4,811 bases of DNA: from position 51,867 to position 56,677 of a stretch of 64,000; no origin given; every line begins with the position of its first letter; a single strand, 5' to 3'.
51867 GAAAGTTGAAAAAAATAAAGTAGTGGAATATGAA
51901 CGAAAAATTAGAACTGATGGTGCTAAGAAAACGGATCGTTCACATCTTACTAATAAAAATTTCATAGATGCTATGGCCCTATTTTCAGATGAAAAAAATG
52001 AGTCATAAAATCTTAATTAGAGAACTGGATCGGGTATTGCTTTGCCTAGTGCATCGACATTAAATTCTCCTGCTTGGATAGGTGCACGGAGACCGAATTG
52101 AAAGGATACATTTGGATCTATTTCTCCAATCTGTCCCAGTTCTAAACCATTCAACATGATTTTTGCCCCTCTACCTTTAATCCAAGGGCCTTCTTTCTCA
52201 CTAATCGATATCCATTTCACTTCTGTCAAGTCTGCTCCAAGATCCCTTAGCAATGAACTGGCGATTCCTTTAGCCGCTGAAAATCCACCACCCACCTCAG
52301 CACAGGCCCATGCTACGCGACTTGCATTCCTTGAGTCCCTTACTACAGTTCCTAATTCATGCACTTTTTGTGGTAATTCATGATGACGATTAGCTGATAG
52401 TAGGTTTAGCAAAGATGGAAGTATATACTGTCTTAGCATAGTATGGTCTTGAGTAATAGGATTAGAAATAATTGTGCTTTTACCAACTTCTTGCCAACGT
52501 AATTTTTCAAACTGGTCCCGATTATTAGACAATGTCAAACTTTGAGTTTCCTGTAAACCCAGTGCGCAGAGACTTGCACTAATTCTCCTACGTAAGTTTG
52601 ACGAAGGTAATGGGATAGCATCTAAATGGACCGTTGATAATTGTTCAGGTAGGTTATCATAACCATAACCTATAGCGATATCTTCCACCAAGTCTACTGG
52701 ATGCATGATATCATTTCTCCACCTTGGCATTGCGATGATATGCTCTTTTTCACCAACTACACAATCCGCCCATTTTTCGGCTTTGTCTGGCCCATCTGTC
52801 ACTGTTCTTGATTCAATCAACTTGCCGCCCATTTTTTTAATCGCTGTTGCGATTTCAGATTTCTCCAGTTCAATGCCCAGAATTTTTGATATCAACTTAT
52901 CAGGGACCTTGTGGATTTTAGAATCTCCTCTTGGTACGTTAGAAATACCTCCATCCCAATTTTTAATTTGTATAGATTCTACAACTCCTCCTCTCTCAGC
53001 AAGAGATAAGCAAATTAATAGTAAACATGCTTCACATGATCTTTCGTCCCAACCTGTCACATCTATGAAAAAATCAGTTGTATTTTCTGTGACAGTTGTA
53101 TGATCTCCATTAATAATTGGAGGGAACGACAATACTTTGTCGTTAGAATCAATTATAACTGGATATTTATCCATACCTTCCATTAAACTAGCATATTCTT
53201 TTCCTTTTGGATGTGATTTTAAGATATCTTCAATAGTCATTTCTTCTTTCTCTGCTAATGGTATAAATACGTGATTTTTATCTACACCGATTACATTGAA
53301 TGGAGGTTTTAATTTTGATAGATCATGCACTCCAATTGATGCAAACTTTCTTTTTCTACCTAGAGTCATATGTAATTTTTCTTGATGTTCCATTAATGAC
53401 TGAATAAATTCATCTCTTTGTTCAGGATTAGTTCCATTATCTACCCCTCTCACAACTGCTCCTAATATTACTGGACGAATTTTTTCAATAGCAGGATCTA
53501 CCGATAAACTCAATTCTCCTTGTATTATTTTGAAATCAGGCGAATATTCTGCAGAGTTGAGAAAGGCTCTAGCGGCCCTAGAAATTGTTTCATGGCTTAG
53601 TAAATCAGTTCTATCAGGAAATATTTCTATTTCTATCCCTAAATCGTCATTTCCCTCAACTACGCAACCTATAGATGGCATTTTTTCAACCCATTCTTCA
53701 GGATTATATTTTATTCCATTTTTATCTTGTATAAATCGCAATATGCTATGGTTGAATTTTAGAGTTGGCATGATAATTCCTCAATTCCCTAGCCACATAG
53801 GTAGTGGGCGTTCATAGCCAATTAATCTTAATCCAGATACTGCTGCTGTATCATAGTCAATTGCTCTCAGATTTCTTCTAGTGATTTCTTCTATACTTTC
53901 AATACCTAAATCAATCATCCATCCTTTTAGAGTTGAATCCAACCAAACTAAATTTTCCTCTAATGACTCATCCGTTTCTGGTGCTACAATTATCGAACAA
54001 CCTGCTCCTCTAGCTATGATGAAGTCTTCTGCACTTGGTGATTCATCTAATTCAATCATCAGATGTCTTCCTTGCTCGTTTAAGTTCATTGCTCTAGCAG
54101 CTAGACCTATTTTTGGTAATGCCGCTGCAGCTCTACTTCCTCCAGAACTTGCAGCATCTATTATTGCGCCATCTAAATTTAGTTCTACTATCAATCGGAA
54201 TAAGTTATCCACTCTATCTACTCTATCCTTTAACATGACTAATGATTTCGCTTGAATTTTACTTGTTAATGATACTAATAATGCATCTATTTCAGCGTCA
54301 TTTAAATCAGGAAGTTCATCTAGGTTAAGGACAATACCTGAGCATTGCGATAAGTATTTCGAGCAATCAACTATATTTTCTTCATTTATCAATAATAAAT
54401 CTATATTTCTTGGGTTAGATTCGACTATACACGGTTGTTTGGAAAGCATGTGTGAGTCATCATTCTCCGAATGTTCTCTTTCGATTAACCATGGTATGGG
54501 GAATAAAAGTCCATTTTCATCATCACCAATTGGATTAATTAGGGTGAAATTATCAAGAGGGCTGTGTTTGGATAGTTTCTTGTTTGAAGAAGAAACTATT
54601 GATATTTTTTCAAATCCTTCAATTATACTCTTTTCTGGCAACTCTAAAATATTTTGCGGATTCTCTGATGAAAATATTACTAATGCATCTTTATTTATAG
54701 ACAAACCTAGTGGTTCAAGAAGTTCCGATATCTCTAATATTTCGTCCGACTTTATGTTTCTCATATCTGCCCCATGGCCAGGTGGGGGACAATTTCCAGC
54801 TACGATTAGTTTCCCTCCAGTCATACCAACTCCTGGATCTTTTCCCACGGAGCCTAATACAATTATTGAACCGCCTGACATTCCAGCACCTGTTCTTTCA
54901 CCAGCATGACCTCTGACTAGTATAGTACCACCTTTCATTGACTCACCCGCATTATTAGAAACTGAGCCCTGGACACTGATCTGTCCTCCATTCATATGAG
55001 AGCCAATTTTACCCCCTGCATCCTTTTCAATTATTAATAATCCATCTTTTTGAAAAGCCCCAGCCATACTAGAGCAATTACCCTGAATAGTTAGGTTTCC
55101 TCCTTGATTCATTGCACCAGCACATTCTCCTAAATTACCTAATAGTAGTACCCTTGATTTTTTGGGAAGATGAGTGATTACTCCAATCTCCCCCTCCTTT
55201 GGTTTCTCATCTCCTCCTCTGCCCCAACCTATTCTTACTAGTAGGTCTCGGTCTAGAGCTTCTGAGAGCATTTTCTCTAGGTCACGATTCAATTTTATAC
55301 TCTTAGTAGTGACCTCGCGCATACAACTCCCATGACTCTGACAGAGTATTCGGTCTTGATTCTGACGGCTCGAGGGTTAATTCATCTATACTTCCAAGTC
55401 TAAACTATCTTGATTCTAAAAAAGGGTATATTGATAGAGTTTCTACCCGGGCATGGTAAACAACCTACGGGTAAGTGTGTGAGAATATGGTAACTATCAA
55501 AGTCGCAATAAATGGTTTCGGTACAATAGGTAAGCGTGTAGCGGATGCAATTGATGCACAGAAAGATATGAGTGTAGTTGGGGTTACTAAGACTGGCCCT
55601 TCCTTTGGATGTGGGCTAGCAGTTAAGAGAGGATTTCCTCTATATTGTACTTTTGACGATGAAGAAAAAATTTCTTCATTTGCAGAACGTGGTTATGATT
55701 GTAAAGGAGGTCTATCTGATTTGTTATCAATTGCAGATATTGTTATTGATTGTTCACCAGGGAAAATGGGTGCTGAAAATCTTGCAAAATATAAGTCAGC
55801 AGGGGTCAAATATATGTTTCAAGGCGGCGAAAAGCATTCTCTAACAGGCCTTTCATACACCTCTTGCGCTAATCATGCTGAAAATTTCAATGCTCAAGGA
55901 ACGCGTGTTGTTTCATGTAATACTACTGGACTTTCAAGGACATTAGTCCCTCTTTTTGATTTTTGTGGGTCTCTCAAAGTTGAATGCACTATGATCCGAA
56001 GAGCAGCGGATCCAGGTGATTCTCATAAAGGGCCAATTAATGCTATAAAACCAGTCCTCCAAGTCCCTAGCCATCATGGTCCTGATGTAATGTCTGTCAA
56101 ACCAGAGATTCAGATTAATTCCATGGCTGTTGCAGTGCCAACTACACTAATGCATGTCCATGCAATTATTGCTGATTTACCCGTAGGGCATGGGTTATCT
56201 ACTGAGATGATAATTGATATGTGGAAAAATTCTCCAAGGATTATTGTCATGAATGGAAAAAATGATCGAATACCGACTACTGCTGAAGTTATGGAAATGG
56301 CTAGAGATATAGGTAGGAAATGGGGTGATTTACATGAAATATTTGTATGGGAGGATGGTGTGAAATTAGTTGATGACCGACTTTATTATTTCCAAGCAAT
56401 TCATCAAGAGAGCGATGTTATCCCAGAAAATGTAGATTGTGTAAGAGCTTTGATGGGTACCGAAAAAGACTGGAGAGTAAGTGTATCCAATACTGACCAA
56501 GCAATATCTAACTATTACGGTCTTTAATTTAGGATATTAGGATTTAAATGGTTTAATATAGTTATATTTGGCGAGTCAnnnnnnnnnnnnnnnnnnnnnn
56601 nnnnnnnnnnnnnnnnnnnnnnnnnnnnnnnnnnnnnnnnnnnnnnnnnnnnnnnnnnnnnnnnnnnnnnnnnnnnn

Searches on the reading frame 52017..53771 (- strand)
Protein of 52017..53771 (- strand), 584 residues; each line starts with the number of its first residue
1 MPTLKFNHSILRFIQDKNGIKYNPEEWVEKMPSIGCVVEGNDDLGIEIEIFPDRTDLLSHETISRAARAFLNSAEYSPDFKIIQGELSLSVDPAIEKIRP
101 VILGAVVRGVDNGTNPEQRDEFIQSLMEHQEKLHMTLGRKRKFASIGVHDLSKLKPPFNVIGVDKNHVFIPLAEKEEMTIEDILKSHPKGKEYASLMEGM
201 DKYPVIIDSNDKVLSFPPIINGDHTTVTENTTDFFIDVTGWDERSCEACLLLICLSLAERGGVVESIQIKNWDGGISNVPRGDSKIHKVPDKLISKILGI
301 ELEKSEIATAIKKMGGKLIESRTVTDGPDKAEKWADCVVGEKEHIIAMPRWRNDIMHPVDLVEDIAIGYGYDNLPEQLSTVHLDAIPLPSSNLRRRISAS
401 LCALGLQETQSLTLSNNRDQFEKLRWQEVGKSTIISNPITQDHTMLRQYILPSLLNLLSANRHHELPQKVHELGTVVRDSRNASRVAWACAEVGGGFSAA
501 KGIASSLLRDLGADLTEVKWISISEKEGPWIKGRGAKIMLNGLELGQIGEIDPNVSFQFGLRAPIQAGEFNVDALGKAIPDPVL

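Call 82: search_protein_families(library=pfam, proteins=[window:52017-53771:-], max_evalue=0.01)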
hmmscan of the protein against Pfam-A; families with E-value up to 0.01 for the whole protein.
window:52017-53771:- (584 aa): 3 families
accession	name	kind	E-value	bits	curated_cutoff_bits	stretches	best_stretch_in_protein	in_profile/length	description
PF17759.6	tRNA_synthFbeta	-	1.1e-27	97.4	22.4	1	375-571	2-213/214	Phenylalanyl tRNA synthetase beta chain CLM domain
PF03484.21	B5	-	1.9e-15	57.2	28.6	1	291-371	5-67/67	tRNA synthetase B5 domain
PF03483.22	B3_4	-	2.4e-11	44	29.3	1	123-244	35-130/174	B3/4 domain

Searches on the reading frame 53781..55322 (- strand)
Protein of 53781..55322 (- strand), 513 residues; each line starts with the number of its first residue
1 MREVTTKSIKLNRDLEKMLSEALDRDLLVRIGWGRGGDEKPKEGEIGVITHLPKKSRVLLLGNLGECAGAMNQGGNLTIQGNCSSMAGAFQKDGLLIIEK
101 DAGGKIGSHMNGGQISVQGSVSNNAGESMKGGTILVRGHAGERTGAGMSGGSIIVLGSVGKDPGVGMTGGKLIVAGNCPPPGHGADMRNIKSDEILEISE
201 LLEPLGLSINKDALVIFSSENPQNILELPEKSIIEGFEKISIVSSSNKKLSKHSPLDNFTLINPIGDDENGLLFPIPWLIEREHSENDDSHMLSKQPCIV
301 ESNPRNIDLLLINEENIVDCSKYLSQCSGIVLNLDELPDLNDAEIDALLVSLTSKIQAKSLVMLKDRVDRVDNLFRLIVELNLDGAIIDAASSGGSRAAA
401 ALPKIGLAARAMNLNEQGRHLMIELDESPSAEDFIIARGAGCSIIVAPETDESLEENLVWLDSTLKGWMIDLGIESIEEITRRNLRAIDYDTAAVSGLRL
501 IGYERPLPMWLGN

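Call 82: search_protein_families(library=pfam, proteins=[window:53781-55322:-], max_evalue=0.01)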
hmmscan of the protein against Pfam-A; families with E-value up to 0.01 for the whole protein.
window:53781-55322:- (513 aa): 1 family
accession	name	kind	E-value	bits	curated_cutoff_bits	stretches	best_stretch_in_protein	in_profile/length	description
PF01493.24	GXGXG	-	4.6e-09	36.5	32.5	1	54-174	30-162/190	GXGXG motif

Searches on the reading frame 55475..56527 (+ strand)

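Call 82: search_protein_families(library=pfam, proteins=[window:55475-56527:+], max_evalue=0.01)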
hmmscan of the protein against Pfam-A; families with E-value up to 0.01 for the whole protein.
window:55475-56527:+ (350 aa): 3 families
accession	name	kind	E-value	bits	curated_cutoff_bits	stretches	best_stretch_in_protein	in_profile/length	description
PF02800.25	Gp_dh_C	-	2e-15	57.2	24.4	1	154-308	2-157/158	Glyceraldehyde 3-phosphate dehydrogenase, C-terminal domain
PF00044.30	Gp_dh_N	-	9.1e-07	29.6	31.7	1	8-40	1-33/101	Glyceraldehyde 3-phosphate dehydrogenase, NAD binding domain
PF01113.26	DapB_N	-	5.9e-05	23.6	25.6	1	8-112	1-93/124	Dihydrodipicolinate reductase, N-terminus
